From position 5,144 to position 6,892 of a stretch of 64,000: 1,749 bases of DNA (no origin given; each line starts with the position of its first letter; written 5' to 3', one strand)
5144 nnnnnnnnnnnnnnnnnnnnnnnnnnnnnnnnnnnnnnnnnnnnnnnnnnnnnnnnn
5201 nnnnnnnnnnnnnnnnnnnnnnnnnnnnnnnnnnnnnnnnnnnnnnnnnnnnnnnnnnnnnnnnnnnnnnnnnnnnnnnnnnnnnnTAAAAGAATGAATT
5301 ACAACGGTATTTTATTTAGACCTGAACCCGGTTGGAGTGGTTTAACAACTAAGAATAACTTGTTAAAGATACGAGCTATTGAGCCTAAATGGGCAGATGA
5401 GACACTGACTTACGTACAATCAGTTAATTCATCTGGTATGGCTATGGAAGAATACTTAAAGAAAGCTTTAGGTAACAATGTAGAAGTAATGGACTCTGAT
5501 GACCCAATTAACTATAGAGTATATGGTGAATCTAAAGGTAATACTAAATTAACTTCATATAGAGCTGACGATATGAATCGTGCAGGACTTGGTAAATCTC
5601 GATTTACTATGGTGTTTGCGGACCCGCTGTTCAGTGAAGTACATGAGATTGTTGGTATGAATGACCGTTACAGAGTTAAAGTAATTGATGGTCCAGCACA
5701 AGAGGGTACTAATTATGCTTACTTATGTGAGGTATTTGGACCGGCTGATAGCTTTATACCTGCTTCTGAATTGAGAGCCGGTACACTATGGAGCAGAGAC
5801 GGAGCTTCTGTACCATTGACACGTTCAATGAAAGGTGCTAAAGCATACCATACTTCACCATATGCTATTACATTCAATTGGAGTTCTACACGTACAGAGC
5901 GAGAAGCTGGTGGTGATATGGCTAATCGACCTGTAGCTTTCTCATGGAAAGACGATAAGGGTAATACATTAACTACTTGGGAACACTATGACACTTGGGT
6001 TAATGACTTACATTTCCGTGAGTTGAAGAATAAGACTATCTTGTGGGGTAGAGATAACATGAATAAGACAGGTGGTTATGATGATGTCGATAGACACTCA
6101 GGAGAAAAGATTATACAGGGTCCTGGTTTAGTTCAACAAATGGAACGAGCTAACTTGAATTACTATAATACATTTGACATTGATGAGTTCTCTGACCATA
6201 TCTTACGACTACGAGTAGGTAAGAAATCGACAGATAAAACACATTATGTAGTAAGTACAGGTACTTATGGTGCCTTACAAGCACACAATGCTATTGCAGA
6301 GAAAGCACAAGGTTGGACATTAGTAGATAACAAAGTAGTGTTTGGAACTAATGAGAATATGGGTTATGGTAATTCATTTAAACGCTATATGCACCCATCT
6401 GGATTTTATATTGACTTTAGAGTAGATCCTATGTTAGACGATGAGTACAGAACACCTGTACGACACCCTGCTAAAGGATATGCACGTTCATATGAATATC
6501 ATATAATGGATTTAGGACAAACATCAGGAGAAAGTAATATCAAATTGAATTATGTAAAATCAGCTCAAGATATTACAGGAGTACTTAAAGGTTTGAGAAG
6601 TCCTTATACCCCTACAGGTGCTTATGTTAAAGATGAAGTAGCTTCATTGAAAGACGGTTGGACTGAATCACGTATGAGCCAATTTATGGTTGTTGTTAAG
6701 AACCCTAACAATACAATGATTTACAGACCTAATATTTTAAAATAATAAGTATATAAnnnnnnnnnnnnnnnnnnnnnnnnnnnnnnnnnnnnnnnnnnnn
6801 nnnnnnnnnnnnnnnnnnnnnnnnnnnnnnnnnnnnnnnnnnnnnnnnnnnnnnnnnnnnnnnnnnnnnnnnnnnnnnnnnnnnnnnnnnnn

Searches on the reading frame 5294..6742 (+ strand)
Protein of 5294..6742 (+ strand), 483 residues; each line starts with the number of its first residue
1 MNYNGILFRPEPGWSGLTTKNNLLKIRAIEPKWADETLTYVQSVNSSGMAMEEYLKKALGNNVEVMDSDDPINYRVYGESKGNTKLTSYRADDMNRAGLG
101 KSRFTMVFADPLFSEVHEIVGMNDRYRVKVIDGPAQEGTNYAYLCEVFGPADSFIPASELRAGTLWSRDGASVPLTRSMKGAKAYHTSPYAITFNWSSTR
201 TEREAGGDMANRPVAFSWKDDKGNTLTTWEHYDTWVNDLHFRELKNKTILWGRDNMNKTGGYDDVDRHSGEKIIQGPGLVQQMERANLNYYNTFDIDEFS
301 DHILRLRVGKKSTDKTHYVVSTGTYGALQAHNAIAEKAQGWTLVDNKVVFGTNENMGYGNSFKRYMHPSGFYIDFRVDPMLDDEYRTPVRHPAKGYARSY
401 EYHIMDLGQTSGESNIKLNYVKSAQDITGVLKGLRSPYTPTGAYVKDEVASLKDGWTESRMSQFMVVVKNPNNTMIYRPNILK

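Call 15: search_protein_families(library=phrogs, proteins=[window:5294-6742:+], max_evalue=0.001)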
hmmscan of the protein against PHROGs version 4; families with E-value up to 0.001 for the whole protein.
window:5294-6742:+ (483 aa): 1 family
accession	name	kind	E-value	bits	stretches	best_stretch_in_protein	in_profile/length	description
phrog_11589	-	head and packaging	2.3e-55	189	1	15-474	17-487/495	major head protein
